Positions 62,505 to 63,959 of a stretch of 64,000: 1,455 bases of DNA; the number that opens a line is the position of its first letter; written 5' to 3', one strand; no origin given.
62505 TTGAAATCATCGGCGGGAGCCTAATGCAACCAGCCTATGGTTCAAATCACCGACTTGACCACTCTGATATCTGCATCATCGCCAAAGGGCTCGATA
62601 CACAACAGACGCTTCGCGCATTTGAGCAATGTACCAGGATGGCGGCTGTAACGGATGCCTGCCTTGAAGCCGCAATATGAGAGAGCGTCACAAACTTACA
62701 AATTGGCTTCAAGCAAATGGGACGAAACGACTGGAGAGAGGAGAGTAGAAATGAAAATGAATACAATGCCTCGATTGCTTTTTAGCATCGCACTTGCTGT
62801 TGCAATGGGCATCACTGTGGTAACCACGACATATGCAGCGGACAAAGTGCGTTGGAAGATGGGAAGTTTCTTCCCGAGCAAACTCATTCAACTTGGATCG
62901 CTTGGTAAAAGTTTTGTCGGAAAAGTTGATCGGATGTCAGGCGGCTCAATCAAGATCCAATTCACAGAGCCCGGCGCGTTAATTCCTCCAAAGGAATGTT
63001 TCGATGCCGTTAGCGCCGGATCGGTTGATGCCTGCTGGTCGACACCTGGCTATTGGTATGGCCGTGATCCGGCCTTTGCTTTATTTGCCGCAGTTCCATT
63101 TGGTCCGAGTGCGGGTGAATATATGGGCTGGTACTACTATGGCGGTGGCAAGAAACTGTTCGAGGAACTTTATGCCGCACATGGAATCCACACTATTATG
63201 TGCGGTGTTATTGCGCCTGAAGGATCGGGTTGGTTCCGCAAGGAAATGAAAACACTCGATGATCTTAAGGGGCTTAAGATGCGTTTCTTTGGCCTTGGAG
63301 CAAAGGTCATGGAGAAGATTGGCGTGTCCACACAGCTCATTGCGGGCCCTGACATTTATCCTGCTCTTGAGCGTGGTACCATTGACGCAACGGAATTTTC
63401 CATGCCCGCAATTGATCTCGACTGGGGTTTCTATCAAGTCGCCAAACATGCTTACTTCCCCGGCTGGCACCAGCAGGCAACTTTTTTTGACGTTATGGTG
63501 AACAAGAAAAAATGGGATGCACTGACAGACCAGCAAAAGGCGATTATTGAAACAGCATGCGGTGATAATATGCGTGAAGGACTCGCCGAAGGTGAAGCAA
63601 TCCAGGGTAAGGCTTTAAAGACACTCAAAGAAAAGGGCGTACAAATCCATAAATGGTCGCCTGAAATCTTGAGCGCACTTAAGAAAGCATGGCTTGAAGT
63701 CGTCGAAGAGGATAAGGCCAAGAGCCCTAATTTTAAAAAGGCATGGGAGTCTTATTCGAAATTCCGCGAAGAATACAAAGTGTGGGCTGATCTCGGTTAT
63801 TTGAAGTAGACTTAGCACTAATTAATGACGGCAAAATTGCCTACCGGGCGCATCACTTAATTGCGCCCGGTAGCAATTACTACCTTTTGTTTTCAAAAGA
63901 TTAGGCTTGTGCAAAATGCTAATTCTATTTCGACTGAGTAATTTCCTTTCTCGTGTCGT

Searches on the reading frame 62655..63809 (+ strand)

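Call 16: search_protein_families(library=pfam, proteins=[window:62655-63809:+], max_evalue=0.001)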
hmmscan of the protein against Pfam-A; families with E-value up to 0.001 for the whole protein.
window:62655-63809:+ (384 aa): 1 family
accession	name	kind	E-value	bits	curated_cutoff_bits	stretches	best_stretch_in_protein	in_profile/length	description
PF03480.18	DctP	-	2.3e-44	152.3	23.4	1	74-352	6-281/286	Bacterial extracellular solute-binding protein, family 7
